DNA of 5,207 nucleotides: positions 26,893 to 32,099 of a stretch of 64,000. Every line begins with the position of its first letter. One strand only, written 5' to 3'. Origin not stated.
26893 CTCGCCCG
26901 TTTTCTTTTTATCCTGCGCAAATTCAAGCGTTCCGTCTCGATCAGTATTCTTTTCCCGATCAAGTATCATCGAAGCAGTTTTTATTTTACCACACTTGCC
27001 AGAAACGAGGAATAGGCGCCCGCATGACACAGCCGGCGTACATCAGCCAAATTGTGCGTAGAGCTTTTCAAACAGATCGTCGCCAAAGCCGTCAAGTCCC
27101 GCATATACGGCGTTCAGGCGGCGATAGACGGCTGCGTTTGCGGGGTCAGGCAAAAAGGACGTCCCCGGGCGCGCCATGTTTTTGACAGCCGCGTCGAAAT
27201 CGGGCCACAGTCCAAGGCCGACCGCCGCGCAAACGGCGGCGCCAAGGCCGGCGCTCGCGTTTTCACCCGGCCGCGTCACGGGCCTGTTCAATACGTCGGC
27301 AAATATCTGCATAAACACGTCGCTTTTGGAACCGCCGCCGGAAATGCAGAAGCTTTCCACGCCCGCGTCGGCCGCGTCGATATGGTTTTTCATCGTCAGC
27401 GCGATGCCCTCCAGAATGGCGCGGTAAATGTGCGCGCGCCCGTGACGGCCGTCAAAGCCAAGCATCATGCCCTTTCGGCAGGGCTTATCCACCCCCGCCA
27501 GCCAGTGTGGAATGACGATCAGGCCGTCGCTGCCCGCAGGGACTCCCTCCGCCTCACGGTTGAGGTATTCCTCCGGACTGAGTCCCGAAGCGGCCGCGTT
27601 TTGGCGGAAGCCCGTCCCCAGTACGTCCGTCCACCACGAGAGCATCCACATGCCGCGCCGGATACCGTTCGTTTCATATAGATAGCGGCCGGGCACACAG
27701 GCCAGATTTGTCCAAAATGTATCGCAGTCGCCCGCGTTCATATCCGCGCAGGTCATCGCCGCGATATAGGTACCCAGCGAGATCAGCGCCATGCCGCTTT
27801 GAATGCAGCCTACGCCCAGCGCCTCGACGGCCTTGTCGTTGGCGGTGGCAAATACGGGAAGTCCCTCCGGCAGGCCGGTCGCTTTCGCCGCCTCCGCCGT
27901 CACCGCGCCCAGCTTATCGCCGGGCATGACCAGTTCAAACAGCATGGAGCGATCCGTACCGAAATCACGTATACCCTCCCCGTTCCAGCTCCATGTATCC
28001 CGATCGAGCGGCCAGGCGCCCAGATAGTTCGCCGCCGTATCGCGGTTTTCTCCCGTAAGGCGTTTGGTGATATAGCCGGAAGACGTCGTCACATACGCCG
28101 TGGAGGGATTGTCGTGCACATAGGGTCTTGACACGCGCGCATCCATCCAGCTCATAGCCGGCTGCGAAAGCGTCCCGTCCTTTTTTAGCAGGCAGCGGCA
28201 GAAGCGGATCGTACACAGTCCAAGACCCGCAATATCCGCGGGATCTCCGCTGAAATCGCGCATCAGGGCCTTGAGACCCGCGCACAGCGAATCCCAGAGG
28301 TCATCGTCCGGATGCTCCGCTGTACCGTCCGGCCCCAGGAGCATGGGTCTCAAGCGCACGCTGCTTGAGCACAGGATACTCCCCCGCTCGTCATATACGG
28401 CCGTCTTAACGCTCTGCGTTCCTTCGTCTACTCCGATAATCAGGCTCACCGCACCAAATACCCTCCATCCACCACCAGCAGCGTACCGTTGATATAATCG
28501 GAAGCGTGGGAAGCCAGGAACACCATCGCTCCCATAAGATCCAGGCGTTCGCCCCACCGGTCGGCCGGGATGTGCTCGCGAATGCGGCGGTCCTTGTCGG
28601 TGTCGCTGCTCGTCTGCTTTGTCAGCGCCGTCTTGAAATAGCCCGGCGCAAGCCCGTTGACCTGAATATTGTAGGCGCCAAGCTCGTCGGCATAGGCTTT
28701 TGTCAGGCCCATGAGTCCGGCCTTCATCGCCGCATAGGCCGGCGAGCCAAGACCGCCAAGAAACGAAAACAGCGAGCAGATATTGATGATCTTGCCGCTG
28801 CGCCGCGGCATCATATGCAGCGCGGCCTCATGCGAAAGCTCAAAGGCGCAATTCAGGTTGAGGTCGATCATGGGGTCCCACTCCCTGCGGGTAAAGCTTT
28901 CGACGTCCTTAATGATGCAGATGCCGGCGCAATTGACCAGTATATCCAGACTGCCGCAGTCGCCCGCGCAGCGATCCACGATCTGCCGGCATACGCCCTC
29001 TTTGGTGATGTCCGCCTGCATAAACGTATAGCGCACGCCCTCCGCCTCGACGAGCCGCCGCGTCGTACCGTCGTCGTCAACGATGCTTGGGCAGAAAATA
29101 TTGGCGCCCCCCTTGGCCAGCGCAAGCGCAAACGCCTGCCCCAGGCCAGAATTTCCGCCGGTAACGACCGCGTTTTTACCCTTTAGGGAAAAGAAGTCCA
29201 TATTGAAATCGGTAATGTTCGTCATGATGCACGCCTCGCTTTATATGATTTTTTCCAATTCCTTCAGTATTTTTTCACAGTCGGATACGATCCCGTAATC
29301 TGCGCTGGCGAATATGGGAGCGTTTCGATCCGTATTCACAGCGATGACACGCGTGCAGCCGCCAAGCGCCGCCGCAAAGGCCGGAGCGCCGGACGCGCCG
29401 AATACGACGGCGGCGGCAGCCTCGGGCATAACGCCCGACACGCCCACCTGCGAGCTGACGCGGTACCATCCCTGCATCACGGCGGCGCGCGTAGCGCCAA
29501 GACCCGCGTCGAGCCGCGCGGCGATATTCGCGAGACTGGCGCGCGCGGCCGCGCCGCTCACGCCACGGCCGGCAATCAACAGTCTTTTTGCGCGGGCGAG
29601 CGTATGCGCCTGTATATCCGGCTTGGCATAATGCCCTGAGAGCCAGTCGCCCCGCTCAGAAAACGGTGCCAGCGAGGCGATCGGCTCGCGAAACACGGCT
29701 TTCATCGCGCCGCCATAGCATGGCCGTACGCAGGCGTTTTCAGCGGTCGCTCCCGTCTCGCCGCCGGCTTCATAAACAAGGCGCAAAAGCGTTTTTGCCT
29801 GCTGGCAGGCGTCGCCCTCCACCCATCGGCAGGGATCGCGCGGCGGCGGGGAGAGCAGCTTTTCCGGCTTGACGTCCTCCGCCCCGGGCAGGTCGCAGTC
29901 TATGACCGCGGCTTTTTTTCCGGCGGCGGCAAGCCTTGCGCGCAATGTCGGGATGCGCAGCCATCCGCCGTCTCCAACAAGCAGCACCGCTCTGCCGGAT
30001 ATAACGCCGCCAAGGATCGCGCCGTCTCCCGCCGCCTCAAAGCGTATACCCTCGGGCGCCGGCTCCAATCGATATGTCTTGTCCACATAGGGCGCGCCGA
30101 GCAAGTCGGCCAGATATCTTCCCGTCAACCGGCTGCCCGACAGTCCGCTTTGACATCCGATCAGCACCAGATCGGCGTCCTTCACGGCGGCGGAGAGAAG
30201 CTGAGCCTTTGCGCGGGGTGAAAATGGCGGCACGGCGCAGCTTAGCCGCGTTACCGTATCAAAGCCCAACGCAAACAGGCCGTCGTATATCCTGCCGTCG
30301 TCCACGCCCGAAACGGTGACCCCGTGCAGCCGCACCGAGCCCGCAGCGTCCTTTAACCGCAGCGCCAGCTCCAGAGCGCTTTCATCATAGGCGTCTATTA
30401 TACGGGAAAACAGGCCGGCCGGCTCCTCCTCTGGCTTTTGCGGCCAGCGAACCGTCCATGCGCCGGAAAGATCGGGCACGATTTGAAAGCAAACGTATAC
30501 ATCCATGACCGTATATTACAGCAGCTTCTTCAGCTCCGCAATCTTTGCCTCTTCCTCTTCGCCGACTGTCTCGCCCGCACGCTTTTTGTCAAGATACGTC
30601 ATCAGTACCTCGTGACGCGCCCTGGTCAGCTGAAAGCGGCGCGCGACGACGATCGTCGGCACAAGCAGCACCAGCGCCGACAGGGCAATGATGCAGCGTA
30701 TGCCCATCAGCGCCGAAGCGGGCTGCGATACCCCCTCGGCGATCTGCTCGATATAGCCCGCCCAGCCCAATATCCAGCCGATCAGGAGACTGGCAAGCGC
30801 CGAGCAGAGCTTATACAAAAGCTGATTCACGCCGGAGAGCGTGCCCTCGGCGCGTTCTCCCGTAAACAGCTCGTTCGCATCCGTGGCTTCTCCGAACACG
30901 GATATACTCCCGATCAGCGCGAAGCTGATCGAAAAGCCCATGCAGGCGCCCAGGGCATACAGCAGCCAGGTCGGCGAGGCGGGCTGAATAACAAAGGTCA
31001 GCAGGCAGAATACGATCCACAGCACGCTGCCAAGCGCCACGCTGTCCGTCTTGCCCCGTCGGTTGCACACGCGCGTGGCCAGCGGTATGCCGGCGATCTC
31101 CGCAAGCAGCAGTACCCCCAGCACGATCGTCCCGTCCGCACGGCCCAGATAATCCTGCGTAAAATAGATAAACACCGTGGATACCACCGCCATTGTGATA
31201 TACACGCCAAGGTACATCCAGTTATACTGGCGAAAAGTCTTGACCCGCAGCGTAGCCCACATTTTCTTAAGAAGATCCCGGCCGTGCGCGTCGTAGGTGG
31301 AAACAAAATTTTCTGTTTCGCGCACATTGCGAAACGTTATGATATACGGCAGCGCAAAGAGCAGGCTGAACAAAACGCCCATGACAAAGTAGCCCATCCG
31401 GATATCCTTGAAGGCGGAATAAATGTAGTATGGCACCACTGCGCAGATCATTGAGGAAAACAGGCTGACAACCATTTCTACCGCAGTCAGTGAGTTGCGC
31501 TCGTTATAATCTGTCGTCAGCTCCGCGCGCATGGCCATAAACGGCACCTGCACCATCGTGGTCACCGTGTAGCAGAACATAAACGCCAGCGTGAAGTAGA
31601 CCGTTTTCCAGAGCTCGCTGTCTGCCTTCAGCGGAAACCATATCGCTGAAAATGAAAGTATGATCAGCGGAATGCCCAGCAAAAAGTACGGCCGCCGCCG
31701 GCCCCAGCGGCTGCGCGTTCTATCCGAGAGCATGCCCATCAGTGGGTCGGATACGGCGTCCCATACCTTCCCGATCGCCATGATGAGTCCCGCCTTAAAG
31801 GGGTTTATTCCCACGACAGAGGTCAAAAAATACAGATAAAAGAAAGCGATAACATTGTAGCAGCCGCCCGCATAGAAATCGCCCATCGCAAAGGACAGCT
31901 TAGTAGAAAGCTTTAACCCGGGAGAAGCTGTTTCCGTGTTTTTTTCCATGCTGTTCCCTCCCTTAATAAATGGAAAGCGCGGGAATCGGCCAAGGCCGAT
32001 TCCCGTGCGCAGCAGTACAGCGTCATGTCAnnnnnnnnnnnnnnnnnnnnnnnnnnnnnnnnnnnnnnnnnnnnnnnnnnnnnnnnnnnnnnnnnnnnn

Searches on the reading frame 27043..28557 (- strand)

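Call 41: search_protein_families(library=pfam, proteins=[window:27043-28557:-], max_evalue=0.0001)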
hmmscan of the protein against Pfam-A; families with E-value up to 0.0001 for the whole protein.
window:27043-28557:- (504 aa): 2 families
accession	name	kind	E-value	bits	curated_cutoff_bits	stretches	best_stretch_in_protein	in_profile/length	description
PF02782.22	FGGY_C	-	5e-24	85.6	27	1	258-447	2-197/198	FGGY family of carbohydrate kinases, C-terminal domain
PF00370.27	FGGY_N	-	3.2e-18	66.6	28.8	2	40-142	2-103/245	FGGY family of carbohydrate kinases, N-terminal domain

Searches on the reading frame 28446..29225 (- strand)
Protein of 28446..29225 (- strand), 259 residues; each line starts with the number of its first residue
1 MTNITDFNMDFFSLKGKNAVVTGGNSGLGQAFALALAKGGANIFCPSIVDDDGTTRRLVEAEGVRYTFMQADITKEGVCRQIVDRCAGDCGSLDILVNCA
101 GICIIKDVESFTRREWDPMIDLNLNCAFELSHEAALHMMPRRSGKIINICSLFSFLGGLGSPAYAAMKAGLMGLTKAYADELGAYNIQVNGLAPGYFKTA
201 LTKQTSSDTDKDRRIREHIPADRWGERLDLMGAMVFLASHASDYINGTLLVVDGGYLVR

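Call 44: search_protein_families(library=pfam, proteins=[window:28446-29225:-], max_evalue=0.0001)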
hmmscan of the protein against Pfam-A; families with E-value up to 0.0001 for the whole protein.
window:28446-29225:- (259 aa): 3 families
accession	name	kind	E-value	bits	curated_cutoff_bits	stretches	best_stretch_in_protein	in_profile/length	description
PF13561.12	adh_short_C2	-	2.3e-50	171.8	27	1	25-256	5-235/236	Enoyl-(Acyl carrier protein) reductase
PF00106.31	adh_short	-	1.6e-48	165.2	26.6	1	17-208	1-193/195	short chain dehydrogenase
PF08659.16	KR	-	5.5e-08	33.4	22.6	1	20-173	4-158/180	KR domain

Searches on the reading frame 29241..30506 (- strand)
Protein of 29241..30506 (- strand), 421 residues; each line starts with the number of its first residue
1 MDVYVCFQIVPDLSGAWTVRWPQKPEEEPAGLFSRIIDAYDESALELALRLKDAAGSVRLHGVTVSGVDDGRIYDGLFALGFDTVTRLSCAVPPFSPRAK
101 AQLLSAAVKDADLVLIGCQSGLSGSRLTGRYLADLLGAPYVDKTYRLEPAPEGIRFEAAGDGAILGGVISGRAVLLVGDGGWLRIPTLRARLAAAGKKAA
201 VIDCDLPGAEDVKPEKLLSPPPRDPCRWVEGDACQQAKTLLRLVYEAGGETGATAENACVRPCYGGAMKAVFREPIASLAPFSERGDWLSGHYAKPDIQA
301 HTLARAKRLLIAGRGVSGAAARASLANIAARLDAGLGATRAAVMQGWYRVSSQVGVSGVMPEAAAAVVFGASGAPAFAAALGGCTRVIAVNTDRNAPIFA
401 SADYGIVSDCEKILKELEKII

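Call 41: search_protein_families(library=pfam, proteins=[window:29241-30506:-], max_evalue=0.0001)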
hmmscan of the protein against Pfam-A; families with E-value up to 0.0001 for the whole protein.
window:29241-30506:- (421 aa): 2 families
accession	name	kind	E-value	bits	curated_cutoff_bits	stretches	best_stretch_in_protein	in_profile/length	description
PF00766.25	ETF_alpha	-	1.4e-13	51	27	1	303-380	2-79/81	Electron transfer flavoprotein FAD-binding domain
PF01012.27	ETF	-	1.5e-10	41.7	26.7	1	36-159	12-134/181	Electron transfer flavoprotein domain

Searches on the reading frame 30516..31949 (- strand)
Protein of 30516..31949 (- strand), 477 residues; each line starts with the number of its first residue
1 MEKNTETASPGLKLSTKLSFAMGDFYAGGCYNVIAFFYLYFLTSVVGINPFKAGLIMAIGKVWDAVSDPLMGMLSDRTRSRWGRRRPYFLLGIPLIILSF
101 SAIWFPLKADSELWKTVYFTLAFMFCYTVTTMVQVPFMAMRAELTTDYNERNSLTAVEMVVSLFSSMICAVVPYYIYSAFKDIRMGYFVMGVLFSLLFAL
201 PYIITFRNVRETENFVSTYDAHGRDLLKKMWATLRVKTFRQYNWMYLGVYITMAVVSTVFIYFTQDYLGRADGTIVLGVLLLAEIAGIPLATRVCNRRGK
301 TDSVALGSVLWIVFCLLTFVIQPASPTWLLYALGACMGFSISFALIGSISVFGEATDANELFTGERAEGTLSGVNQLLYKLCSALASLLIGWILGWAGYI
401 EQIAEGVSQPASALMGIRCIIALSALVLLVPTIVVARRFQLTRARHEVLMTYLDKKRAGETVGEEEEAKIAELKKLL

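Call 41: search_protein_families(library=pfam, proteins=[window:30516-31949:-], max_evalue=0.0001)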
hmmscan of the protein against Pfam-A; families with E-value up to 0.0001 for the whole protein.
window:30516-31949:- (477 aa): 3 families
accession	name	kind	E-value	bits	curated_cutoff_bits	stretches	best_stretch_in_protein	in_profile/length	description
PF13347.12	MFS_2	-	2.3e-74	250.9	27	1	19-443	1-427/427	MFS/sugar transport protein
PF07690.21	MFS_1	-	1.4e-18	67.4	33.4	2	26-263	7-225/347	Major Facilitator Superfamily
PF12832.13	MFS_1_like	-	1.4e-06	28.1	25.2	1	41-342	25-316/373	MFS_1 like family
